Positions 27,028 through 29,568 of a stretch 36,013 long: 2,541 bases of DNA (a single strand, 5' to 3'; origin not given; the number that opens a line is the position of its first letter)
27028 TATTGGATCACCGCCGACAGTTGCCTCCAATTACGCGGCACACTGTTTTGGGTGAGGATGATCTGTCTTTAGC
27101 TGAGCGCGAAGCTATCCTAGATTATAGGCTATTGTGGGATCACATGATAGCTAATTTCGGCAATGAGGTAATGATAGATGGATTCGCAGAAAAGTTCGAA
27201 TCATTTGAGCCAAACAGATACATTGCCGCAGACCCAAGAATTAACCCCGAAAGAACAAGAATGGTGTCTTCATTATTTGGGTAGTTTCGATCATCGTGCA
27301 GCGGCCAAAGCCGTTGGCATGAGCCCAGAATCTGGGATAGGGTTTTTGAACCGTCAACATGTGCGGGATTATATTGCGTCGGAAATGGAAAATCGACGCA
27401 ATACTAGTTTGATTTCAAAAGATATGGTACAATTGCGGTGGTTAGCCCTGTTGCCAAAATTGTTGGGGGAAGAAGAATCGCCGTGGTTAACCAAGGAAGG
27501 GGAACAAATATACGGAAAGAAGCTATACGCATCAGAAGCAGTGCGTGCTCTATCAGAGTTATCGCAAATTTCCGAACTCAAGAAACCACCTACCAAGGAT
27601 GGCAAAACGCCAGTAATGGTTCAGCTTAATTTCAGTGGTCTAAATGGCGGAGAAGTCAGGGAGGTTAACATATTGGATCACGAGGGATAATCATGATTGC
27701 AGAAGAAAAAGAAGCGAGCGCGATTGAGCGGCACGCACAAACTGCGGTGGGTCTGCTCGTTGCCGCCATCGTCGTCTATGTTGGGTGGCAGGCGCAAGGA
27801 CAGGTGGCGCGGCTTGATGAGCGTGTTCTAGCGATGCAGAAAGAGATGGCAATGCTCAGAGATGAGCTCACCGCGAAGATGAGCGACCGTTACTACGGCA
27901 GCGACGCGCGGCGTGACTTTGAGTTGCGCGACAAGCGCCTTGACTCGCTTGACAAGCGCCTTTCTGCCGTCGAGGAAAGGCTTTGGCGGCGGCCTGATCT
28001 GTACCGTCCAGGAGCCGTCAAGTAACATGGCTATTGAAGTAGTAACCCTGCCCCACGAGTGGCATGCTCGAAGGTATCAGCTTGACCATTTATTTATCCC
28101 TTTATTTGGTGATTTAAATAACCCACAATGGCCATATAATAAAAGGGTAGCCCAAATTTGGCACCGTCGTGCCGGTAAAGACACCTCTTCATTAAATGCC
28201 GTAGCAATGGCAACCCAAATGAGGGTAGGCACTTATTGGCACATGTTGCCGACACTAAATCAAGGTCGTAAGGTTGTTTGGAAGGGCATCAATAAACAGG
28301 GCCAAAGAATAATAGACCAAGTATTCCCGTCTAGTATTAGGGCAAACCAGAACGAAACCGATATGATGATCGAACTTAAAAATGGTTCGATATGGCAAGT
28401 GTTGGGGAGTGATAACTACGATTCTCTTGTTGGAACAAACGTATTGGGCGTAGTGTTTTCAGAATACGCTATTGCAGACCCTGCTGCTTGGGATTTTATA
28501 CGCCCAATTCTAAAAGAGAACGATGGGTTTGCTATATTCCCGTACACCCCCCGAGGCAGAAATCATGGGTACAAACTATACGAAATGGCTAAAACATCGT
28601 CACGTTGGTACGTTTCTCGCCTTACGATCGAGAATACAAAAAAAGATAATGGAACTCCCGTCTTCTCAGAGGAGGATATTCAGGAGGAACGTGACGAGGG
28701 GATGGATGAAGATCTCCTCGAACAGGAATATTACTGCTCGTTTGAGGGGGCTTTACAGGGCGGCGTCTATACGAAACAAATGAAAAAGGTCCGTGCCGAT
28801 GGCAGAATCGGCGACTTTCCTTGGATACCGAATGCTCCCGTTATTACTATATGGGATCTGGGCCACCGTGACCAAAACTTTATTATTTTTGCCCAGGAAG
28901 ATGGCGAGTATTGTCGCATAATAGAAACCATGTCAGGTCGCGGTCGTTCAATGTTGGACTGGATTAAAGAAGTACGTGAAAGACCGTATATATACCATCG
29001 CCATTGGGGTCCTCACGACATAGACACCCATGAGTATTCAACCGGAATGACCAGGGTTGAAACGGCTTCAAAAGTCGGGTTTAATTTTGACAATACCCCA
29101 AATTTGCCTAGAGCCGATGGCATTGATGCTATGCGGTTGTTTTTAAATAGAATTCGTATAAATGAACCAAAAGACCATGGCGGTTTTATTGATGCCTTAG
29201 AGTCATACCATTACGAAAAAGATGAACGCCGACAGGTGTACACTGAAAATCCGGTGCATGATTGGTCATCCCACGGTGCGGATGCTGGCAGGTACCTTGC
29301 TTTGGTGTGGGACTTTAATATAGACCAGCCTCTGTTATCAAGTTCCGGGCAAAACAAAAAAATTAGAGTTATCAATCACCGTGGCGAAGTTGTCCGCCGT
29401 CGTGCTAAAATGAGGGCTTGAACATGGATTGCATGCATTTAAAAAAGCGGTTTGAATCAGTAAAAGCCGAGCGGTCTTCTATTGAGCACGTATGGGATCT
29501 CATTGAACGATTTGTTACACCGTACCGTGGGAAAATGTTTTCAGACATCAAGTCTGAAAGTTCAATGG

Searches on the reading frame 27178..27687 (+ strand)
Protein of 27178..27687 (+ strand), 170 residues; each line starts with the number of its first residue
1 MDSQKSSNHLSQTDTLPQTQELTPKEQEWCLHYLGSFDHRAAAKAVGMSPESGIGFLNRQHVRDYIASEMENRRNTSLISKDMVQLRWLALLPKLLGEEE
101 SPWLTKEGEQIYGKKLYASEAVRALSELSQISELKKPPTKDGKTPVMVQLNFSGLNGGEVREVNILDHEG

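Call 31: search_protein_families(library=pfam, proteins=[window:27178-27687:+], max_evalue=0.01)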
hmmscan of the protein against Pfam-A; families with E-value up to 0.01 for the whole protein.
window:27178-27687:+ (170 aa): 1 family
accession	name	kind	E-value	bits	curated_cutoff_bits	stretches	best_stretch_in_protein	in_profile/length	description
PF03592.21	Terminase_2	-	1.7e-06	29.2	26.1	1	22-88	1-71/141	Terminase small subunit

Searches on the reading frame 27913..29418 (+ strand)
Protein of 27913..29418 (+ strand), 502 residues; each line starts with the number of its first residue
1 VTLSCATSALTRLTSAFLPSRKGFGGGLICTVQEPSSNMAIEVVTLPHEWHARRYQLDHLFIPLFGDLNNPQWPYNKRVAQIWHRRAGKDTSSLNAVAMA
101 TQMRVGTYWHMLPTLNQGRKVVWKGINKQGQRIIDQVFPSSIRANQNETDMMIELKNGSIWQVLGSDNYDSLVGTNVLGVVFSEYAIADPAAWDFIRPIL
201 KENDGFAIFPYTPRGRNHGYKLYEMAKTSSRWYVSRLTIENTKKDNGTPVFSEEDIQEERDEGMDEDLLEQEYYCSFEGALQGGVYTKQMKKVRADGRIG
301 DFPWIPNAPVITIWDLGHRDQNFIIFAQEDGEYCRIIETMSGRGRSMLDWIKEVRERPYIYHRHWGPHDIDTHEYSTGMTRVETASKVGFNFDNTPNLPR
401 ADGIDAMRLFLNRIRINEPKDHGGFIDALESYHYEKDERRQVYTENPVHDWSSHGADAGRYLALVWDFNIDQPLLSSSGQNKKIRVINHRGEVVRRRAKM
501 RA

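Call 8: search_protein_families(library=pfam, proteins=[window:27913-29418:+], max_evalue=0.1)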
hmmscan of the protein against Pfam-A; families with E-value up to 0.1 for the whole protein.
window:27913-29418:+ (502 aa): 0 families

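Call 9: search_protein_families(library=phrogs, proteins=[window:27913-29418:+], max_evalue=0.01)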
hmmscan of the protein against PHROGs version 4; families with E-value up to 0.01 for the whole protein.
window:27913-29418:+ (502 aa): 2 families
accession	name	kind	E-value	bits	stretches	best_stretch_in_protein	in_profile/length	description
phrog_2472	-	unknown function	5.6e-26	92.7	1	276-465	110-307/324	-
phrog_2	-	head and packaging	9.4e-21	75.2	1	53-470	267-596/807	terminase large subunit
